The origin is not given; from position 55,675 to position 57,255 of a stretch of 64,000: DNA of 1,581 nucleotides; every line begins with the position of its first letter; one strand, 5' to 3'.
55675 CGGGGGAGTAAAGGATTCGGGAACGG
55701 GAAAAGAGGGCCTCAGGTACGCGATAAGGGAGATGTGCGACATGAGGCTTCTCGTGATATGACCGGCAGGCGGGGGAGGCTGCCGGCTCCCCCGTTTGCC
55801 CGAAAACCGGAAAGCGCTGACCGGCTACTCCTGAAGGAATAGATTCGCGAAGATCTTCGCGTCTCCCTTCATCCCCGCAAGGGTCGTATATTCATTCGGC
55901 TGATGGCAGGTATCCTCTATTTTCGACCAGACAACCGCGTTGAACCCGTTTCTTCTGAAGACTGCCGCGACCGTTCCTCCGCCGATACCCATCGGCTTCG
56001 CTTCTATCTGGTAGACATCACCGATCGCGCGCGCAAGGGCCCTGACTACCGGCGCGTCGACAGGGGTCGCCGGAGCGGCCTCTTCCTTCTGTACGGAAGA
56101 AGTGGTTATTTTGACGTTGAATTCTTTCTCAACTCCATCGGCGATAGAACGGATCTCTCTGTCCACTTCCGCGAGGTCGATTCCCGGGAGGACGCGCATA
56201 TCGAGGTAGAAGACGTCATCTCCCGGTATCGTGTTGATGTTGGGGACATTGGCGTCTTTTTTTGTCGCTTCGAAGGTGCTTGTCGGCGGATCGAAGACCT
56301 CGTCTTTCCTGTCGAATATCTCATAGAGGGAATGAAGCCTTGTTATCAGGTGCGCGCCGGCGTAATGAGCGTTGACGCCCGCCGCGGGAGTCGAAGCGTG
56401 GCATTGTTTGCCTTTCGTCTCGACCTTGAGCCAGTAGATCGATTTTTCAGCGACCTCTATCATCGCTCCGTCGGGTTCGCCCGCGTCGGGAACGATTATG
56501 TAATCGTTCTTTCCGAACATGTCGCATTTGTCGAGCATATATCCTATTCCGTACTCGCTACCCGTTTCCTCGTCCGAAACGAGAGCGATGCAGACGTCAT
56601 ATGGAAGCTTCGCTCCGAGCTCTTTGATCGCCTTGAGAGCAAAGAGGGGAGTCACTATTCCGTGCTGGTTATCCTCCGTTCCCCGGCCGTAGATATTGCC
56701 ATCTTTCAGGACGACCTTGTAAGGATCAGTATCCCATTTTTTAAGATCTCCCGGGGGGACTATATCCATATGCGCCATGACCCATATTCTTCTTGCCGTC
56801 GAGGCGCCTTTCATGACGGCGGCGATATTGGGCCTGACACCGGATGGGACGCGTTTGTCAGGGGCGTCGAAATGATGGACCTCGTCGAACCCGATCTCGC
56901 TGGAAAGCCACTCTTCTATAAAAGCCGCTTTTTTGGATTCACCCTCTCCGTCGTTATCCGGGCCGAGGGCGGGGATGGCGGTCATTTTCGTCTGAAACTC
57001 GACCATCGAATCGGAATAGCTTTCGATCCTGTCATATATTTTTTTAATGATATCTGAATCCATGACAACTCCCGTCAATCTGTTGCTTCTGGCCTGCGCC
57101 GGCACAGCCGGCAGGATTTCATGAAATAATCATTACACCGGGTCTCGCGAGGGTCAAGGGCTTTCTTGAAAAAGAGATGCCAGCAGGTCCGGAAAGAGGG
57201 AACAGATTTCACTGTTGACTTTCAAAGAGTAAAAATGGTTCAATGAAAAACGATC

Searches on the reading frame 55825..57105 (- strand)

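Call 60: search_protein_families(library=pfam, proteins=[window:55825-57105:-])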
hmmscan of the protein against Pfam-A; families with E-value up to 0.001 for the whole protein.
window:55825-57105:- (426 aa): 3 families
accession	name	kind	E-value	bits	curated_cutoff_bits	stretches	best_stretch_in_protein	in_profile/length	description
PF01546.33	Peptidase_M20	-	6.8e-31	108.2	24.6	1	109-423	2-204/206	Peptidase family M20/M25/M40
PF07687.19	M20_dimer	-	3.4e-17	62.8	21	1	219-325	2-102/107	Peptidase dimerisation domain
PF04389.22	Peptidase_M28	-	3e-05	24.3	21.3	1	93-182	1-69/193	Peptidase family M28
